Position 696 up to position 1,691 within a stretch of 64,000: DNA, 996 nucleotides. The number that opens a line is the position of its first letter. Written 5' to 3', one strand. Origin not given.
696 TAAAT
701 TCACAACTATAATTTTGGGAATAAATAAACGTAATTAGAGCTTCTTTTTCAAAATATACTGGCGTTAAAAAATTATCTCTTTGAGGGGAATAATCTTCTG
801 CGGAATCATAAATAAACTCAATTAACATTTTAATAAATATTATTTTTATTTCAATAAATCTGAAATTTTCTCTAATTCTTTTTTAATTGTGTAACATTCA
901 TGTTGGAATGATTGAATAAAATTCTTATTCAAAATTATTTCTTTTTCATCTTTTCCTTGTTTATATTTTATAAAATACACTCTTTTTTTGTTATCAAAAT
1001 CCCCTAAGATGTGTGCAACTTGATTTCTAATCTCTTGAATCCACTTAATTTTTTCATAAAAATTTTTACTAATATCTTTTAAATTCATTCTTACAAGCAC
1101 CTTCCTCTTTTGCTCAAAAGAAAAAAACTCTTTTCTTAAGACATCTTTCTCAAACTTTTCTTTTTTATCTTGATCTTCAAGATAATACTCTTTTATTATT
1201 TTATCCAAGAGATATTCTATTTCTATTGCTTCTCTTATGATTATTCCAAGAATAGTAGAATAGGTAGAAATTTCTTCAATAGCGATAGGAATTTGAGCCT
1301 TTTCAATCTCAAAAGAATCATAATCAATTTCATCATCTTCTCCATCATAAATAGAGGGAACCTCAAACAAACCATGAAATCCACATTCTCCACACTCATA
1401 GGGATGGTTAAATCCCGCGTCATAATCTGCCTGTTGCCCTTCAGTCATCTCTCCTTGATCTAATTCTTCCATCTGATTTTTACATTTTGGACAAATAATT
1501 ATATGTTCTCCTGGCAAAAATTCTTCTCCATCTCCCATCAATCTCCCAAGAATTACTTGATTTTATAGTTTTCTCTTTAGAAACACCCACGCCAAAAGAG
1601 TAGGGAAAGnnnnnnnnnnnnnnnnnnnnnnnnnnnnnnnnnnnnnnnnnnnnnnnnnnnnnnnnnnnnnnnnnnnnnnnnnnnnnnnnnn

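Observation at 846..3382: Four-gene minus-strand operon: membrane protein, PD-(D/E)xK nuclease-like, HEPN-like, Zn-ribbon/Abi-type HEPN. Candidate novel defence or abortive-infection module.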

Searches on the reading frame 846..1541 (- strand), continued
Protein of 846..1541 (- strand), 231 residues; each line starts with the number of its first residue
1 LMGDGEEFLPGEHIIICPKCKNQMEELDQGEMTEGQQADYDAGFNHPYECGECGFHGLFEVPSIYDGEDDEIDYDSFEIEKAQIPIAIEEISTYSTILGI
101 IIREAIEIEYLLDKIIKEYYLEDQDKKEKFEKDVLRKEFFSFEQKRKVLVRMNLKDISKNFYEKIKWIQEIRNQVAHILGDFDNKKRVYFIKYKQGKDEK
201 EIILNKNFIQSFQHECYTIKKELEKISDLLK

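Call 77: search_protein_representatives(alignment_id=A4)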
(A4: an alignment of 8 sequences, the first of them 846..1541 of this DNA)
Query: 8 sequences, 230 profile positions. Proteins with E-value up to 0.001 (for the whole library): 201; up to 1e-10: 60; up to 1e-30: 12. The best 150 are listed.
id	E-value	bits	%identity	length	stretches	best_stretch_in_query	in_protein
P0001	3.6e-76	272.2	-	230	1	1-225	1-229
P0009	1.6e-75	270.0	-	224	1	12-229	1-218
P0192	2.0e-68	246.8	-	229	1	4-226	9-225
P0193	1.4e-48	181.9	-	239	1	1-227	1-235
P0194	1.0e-40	156.2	-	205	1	14-222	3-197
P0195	3.7e-38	147.8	-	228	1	1-221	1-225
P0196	3.7e-35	138.0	-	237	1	14-222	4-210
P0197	7.6e-35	137.0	-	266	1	14-226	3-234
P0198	5.7e-33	130.8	-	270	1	15-224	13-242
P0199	7.7e-33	130.4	-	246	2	47-225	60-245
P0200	4.0e-32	128.1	-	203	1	50-225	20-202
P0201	3.5e-31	125.0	-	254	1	49-222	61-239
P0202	1.6e-30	122.8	-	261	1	15-222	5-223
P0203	1.4e-29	119.8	-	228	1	15-221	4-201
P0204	3.0e-29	118.7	-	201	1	15-195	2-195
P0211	3.8e-20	88.9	-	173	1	81-228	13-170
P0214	5.0e-19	85.2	-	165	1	68-219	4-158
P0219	4.7e-17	78.8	-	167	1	89-221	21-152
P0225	2.0e-15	73.4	-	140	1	80-220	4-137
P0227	5.5e-15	72.0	-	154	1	92-219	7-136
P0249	9.3e-11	58.2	-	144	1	94-222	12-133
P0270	2.0e-08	50.5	-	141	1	94-222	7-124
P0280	3.0e-07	46.7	-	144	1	94-219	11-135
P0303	9.2e-06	41.8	-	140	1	95-224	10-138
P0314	2.0e-05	40.7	-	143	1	100-223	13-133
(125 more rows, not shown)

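Call 78: search_protein_families(library=pfam, proteins=[P0211, P0214, P0219, P0225, P0227, P0249, P0270, P0280, P0303, P0314], max_evalue=0.01)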
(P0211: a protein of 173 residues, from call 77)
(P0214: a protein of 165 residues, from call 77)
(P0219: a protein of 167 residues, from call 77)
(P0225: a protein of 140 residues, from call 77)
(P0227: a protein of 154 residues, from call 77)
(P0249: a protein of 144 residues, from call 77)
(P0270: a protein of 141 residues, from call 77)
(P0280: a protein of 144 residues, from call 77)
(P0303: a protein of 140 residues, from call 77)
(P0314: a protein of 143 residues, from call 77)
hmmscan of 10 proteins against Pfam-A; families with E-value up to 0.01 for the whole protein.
P0211 (173 aa): 0 families

P0214 (165 aa): 0 families

P0219 (167 aa): 0 families

P0225 (140 aa): 1 family
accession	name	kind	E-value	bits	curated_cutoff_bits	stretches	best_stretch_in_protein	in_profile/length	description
PF18735.6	HEPN_RiboL-PSP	-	0.00027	21.3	28.4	1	17-139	53-189/191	RiboL-PSP-HEPN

P0227 (154 aa): 1 family
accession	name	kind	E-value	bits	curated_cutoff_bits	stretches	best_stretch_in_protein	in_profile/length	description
PF25202.1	DUF7834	-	0.00077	19.8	27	1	21-118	56-145/235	Family of unknown function (DUF7834)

P0249 (144 aa): 1 family
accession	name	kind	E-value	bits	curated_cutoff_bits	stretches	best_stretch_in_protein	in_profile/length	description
PF18735.6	HEPN_RiboL-PSP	-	0.00021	21.7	28.4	0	76-124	124-187/191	RiboL-PSP-HEPN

P0270 (141 aa): 0 families

P0280 (144 aa): 0 families

P0303 (140 aa): 0 families

P0314 (143 aa): 0 families

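Call 85: search_protein_families(library=pfam, proteins=[L014:5353-5877:+, L018:2584-4281:+, L030:1653-2087:+, L017:4935-5855:+], max_evalue=0.01)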
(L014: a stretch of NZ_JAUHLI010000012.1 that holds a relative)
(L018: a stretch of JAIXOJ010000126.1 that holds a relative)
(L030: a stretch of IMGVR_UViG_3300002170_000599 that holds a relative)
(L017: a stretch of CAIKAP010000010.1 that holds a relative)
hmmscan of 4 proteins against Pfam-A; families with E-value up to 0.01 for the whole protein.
L014:5353-5877:+ (174 aa): 2 families
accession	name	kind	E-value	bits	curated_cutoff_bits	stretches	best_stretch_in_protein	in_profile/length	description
PF20680.3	DUF6817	-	0.0025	18.3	25.2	1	80-153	13-81/85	Domain of unknown function (DUF6817)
PF18730.6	HEPN_Cthe2314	-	0.0032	17.9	27.1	1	80-133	94-141/174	Cthe_2314-like HEPN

L018:2584-4281:+ (565 aa): 2 families
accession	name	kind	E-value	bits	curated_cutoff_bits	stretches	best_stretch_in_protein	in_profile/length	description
PF03235.19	GmrSD_N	-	1.7e-33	116.9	33.2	1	11-224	1-198/199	GmrSD restriction endonuclease, N-terminal domain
PF07510.16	GmrSD_C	-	8e-12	45.7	23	1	445-555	23-136/138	GmrSD restriction endonucleases, C-terminal domain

L030:1653-2087:+ (144 aa): 3 families
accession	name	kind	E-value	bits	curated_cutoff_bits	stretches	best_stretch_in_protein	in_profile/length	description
PF09346.15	SMI1_KNR4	-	3.3e-11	44.3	25.4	1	28-134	2-124/125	SMI1 / KNR4 family (SUKH-1)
PF14567.11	SUKH_5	-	2e-07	31.3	27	1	12-137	4-141/142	SMI1-KNR4 cell-wall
PF14568.11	SUKH_6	-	2.9e-06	28.2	27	1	30-133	1-119/119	SMI1-KNR4 cell-wall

L017:4935-5855:+ (306 aa): 1 family
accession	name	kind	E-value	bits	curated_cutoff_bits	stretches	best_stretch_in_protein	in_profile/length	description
PF13590.11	DUF4136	-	1e-05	26.5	32.8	1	105-234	21-113/152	Domain of unknown function (DUF4136)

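Call 92: search_dna_similar(query=P0072, collection=phages, mode=protein, max_evalue=0.001, max_rows=15)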
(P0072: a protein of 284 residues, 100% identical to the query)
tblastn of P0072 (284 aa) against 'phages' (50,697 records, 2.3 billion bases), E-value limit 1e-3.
No match.

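Call 93: search_dna_similar(query=P0072, collection=plasmids, mode=protein, max_evalue=0.001, max_rows=15)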
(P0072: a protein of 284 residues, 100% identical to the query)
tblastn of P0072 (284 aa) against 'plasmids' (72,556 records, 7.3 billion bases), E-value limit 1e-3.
Records with a match: 3; places in all: 3; records where one place covers at least 80% of the query: 3.
Best place of each record, by identity: <60% 3.
By first word of the organism name: Clostridium 1; Pseudomonas 1; Ralstonia 1.
By predicted mobility (MOB-suite, as given by PLSDB): non-mobilizable 2; mobilizable 1.
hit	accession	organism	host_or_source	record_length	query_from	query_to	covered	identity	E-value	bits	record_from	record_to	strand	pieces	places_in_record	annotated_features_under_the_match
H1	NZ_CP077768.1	Clostridium sp. CM028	single colony,lamb meat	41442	20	273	89%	25.0%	1e-10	69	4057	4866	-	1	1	hypothetical protein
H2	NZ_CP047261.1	Pseudomonas syringae pv. maculicola str. ES4326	-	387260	15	271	90%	22.3%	1e-4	51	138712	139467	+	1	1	hypothetical protein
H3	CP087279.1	Ralstonia solanacearum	Tobacco,whole organism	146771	24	278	90%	21.5%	9e-6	54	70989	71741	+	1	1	record has no annotation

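Call 95: get_annotated_region(hit=H1, flank=5000)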
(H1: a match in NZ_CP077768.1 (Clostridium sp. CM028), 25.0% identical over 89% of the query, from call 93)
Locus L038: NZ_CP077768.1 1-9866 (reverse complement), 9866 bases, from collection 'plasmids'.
description: Clostridium sp. CM028 plasmid pCM028-B, complete sequence
organism: Clostridium sp. CM028 (NCBI taxid 2851575)
taxonomy: Bacteria; Bacillota; Clostridia; Eubacteriales; Clostridiaceae; Clostridium; Clostridium sp. CM028
host: -; source: single colony,lamb meat; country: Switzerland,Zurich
typing (MOB-suite, as given by PLSDB): non-mobilizable
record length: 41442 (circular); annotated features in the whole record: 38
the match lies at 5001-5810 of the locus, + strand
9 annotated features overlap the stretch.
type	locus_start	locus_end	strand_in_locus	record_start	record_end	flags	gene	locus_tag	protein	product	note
CDS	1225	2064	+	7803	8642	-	-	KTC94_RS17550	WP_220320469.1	hypothetical protein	-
CDS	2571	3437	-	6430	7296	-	-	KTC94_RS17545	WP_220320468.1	hypothetical protein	-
CDS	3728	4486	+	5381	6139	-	-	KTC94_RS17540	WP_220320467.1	hypothetical protein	-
CDS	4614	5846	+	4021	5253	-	-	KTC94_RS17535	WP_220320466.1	hypothetical protein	-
CDS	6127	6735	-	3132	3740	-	-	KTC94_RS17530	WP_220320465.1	site-specific integrase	-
CDS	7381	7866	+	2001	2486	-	-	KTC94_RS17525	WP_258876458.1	sigma-70 family RNA polymerase sigma factor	GO:0006352 - DNA-templated transcription initiation [Evidence IEA]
CDS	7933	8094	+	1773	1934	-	-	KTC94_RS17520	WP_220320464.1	YvrJ family protein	-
CDS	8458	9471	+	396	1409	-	-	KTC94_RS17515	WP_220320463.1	replication initiation protein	GO:0006270 - DNA replication initiation [Evidence IEA]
CDS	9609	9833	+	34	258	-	-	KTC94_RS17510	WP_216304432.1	DUF1659 domain-containing protein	-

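Call 96: get_annotated_region(hit=H2, flank=5000)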
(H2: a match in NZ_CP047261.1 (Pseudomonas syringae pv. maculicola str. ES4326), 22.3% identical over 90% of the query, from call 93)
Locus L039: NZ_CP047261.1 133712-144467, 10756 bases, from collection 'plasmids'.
description: Pseudomonas syringae pv. maculicola str. ES4326 plasmid pPma4326F, complete sequence
organism: Pseudomonas syringae pv. maculicola str. ES4326 (NCBI taxid 629265)
taxonomy: Bacteria; Pseudomonadota; Gammaproteobacteria; Pseudomonadales; Pseudomonadaceae; Pseudomonas; Pseudomonas syringae group genomosp. 3; Pseudomonas syringae pv. maculicola str. ES4326
host: -; source: -; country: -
typing (MOB-suite, as given by PLSDB): non-mobilizable; replicon rep_cluster_1081; mating-pair formation MPF_I
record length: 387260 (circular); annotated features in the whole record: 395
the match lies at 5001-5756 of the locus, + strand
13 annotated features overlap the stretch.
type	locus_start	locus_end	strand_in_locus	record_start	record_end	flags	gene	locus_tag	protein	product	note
CDS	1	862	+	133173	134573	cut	gmtY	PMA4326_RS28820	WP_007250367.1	gamma-mobile-trio recombinase GmtY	-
CDS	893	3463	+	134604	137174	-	-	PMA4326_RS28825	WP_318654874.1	VPA1269 family protein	-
CDS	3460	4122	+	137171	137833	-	gmtX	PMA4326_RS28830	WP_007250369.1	gamma-mobile-trio protein GmtX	-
CDS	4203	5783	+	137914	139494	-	-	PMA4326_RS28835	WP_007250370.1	hypothetical protein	-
CDS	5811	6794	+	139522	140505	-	-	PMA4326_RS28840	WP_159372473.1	hypothetical protein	-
CDS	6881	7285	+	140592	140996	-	-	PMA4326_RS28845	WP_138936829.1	hypothetical protein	-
CDS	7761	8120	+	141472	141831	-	-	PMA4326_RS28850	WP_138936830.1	hypothetical protein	-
CDS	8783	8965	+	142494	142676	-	-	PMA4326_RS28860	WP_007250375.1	hypothetical protein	-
CDS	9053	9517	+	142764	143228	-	-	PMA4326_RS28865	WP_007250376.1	hypothetical protein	-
CDS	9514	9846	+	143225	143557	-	-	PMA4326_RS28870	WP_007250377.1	hypothetical protein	-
CDS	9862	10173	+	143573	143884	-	-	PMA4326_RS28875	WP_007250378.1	hypothetical protein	-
CDS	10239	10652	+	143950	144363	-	-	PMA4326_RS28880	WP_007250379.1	hypothetical protein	-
CDS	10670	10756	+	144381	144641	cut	-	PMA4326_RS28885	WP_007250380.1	hypothetical protein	-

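Call 98: fold_search(model_id=the predicted structure, library=viral)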
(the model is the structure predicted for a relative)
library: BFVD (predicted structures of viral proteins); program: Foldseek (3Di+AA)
matches with E <= 10: 292; with E <= 0.001: 0
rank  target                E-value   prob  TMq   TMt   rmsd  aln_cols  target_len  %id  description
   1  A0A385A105            5.9e-02  0.13  0.15  0.12  17.7       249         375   11  (no name in the UniProt tables at hand)
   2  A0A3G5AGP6            1.0e-01  0.08  0.13  0.10  17.2       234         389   12  RING-type domain-containing protein [Solumvirus sp.]
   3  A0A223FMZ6            2.3e-01  0.10  0.17  0.17  21.6       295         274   11  Protein OPG166 [Murmansk poxvirus]
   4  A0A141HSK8            3.2e-01  0.06  0.14  0.07  20.1       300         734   13  (no name in the UniProt tables at hand)
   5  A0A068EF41            6.9e-01  0.04  0.14  0.14  22.8       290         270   12  KilA-N domain-containing protein [Penguinpox virus]
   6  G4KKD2                7.3e-01  0.06  0.15  0.13  16.6       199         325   15  (no name in the UniProt tables at hand)
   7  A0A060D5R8            7.3e-01  0.02  0.12  0.13  18.2       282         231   11  Putative tail assembly chaperone [Salmonella phage 9NA]
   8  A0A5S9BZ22            8.6e-01  0.15  0.15  0.32   8.5        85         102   13  Uncharacterized protein [Tenacibaculum phage PTm1]
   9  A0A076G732            8.6e-01  0.06  0.12  0.11  19.8       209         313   10  Uncharacterized protein [Bacillus phage Bobb]
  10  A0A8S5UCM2            8.6e-01  0.03  0.10  0.06  17.6       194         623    6  Tail sheath protein [Siphoviridae sp. ctgN495]
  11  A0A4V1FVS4            9.6e-01  0.21  0.14  0.38   7.4        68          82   25  (no name in the UniProt tables at hand)
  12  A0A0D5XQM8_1          9.6e-01  0.02  0.10  0.05  23.8       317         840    9  Genome polyprotein (Fragment) [Bovine hepacivirus]
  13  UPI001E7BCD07         1.0e+00  0.06  0.13  0.19  16.2       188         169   10  (no name look-up for this kind of identifier)
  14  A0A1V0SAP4            1.1e+00  0.01  0.09  0.07  16.8       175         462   10  glutamine--fructose-6-phosphate transaminase (isomerizing) [Catovirus CTV1]
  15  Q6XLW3                1.1e+00  0.02  0.12  0.07  13.6       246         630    9  FirrV-1-D6 [Feldmannia irregularis virus a]
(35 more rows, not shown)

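Call 126: find_related_loci(query=A4, collection=viral_contigs, flank=4000)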
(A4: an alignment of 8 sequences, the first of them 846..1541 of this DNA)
Query A4 (231 aa) in viral_contigs; peptide patterns used: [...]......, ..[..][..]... (x = any residue, [..] = any of these).
106 stretches matched a pattern, but none encodes a relative of the query by tblastn (E <= 1e-3).

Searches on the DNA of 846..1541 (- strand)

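Call 121: search_rna_families(source=L033, start=5600, end=7300, threshold=evalue, max_evalue=0.1)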
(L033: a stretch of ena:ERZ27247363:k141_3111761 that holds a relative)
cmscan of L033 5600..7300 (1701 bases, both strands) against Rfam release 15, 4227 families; matches with E-value up to 0.1: 1.
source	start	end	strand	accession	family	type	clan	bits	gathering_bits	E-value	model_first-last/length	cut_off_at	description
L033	5710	5885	+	RF00005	tRNA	Gene; tRNA;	CL00001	37.2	29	9e-06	1-71/71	no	tRNA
